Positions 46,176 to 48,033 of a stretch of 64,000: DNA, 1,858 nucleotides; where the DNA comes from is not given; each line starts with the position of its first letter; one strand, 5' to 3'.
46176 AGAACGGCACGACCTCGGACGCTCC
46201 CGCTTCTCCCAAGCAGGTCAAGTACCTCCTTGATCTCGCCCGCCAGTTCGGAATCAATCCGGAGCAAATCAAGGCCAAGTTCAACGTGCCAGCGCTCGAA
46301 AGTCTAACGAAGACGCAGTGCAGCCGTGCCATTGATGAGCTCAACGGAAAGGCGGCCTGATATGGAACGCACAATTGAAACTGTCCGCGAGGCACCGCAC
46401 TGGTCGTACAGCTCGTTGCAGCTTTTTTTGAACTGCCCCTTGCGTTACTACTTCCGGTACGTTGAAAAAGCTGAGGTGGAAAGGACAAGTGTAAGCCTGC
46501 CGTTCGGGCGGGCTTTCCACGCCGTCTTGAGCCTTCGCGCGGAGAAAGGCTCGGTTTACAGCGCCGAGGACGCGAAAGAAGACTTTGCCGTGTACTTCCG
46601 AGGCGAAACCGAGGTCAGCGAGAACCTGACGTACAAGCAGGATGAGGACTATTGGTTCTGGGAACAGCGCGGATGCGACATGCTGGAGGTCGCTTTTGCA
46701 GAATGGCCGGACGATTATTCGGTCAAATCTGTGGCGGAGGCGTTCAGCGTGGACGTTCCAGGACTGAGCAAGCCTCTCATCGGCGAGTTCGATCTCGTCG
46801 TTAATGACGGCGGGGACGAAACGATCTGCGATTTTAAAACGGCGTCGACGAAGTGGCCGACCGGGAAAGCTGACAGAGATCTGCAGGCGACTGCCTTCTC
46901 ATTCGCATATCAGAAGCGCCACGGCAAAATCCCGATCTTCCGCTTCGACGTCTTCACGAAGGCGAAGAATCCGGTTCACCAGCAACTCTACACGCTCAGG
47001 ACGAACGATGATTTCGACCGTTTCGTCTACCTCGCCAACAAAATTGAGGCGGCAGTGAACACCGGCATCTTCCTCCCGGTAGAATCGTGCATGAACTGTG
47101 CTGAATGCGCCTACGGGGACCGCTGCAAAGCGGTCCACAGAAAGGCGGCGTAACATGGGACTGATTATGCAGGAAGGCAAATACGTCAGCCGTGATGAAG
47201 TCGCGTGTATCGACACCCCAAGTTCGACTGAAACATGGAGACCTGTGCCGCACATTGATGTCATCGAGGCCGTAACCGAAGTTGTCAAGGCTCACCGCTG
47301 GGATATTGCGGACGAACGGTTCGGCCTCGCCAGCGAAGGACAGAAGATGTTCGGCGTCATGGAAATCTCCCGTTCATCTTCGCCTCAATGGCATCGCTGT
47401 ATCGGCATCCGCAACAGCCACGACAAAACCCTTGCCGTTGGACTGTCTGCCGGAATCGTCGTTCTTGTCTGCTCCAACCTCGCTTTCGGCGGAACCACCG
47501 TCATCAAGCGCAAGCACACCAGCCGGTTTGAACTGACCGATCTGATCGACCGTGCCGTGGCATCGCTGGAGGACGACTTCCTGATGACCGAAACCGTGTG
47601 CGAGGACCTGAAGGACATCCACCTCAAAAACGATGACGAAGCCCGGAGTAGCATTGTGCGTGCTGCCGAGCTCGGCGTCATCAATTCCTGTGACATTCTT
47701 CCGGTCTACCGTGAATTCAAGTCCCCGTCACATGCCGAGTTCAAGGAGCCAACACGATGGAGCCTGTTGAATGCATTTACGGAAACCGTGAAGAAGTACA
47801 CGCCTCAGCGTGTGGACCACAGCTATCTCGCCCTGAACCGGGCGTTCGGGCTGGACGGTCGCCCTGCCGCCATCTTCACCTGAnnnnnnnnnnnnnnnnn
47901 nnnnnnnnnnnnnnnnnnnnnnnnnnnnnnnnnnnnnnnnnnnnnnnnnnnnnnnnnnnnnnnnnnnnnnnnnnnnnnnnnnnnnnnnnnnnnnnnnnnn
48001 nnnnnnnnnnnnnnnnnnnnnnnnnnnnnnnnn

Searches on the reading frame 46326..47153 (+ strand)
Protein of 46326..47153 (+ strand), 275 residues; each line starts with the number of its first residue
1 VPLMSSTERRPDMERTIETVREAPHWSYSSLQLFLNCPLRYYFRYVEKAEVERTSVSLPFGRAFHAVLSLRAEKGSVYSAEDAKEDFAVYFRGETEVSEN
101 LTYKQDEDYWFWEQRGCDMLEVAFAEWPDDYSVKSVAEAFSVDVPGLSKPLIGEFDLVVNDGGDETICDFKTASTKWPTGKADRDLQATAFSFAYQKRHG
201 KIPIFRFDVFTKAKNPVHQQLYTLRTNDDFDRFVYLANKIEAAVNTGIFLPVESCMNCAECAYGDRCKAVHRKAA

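Call 66: search_protein_families(library=pfam, proteins=[window:46326-47153:+], max_evalue=0.001)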
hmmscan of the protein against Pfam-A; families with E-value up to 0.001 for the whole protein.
window:46326-47153:+ (275 aa): 1 family
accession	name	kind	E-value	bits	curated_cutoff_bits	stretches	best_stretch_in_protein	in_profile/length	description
PF12705.13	PDDEXK_1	-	2.4e-23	83.8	22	1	25-268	1-247/247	PD-(D/E)XK nuclease superfamily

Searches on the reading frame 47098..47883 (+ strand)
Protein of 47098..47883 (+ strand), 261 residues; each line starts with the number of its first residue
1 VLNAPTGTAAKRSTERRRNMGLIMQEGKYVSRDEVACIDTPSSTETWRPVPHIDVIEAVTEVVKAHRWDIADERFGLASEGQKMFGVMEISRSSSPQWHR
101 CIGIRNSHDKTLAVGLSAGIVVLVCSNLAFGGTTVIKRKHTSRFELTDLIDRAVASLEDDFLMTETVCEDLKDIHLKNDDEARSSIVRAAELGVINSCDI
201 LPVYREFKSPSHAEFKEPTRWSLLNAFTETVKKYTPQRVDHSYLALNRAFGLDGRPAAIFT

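Call 66: search_protein_families(library=pfam, proteins=[window:47098-47883:+], max_evalue=0.001)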
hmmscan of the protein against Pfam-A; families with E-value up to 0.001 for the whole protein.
window:47098-47883:+ (261 aa): 1 family
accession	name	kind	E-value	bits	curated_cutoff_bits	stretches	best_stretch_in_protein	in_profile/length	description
PF06067.16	DUF932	-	3.7e-11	43.7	23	1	44-248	6-224/227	Domain of unknown function (DUF932)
